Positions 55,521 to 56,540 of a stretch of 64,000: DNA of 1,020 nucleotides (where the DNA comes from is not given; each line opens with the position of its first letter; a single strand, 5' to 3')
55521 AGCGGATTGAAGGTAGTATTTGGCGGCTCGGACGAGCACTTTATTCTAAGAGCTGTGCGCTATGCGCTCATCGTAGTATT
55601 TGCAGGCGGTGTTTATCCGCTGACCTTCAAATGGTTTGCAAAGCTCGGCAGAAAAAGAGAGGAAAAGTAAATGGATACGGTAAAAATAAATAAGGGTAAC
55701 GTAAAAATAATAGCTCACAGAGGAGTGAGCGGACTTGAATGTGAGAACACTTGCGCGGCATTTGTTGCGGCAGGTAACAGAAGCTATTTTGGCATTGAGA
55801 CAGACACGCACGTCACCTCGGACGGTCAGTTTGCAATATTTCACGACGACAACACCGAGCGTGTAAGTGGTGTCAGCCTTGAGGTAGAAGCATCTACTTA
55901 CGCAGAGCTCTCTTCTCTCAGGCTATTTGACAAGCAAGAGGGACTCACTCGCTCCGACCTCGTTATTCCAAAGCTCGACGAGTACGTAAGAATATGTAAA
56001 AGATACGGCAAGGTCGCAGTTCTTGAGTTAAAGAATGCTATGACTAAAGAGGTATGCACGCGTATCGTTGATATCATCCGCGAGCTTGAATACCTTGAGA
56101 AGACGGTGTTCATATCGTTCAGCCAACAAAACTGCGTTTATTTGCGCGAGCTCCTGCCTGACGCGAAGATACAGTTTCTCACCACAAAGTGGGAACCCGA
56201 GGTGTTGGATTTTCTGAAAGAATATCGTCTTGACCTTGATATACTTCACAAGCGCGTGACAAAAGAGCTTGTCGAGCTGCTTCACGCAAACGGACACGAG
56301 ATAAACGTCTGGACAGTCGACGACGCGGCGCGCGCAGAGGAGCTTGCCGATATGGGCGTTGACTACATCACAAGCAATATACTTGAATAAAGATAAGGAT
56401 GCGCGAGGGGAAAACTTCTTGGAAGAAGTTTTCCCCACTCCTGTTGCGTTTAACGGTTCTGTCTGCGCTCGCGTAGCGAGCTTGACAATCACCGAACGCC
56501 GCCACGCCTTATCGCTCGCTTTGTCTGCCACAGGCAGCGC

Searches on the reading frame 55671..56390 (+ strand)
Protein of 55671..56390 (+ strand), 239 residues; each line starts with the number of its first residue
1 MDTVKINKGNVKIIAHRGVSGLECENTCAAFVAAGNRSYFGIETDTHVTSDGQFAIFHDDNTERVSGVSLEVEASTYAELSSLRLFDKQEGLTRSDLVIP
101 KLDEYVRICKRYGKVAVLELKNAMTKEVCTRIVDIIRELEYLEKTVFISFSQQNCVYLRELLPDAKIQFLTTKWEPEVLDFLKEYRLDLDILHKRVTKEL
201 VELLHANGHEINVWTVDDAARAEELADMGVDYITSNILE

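Call 51: find_encoding_contigs(protein=window:55671-56390:+, flank=6000, max_places=10)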
Protein window:55671-56390:+ (239 aa): 23 contigs read that carry it; 10 places shown.
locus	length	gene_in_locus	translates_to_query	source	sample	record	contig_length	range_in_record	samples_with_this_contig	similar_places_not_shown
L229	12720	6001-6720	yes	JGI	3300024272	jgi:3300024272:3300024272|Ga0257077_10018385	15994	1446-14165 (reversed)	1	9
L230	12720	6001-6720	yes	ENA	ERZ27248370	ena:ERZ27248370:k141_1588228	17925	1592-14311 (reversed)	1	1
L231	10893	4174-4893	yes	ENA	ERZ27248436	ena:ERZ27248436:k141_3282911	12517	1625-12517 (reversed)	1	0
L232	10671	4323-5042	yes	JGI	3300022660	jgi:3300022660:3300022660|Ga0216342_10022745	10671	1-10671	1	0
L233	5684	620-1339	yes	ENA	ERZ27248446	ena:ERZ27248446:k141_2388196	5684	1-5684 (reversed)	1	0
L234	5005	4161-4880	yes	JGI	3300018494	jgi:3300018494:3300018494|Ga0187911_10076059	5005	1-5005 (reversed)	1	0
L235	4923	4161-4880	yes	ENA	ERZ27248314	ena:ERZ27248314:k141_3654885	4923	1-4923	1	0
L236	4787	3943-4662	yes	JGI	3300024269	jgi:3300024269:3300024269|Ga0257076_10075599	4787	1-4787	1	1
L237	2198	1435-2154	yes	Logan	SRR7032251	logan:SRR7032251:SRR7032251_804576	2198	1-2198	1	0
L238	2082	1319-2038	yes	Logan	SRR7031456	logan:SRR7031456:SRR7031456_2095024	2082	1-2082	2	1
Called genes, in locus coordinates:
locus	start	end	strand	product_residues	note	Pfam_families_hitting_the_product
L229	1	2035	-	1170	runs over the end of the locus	PF09479:Flg_new, PF07581:Glug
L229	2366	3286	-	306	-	PF12146:Hydrolase_4 (faint), PF00561:Abhydrolase_1 (faint), PF00326:Peptidase_S9 (faint), PF02230:Abhydrolase_2 (faint)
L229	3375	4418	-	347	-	PF03601:Cons_hypoth698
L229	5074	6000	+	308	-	PF01569:PAP2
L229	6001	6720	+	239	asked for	PF03009:GDPD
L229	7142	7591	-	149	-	PF14018:DUF4234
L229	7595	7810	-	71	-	PF13560:HTH_31 (weak), PF12844:HTH_19 (weak), PF13443:HTH_26, PF01381:HTH_3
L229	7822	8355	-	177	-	-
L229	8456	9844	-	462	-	PF01145:Band_7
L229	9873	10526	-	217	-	-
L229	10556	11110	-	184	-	PF08876:DUF1836, PF13411:MerR_1 (weak)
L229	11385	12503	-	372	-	PF02595:Gly_kinase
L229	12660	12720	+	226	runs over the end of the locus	PF02698:DUF218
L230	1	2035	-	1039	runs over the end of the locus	PF09479:Flg_new, PF07581:Glug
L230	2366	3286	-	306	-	PF12146:Hydrolase_4 (faint), PF00561:Abhydrolase_1 (faint), PF00326:Peptidase_S9 (faint), PF02230:Abhydrolase_2 (faint)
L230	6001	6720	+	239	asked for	PF03009:GDPD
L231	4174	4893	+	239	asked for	PF03009:GDPD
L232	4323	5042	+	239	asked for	PF03009:GDPD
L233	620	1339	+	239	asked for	PF03009:GDPD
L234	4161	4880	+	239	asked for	PF03009:GDPD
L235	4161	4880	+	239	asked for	PF03009:GDPD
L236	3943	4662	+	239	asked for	PF03009:GDPD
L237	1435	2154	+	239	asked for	PF03009:GDPD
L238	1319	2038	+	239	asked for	PF03009:GDPD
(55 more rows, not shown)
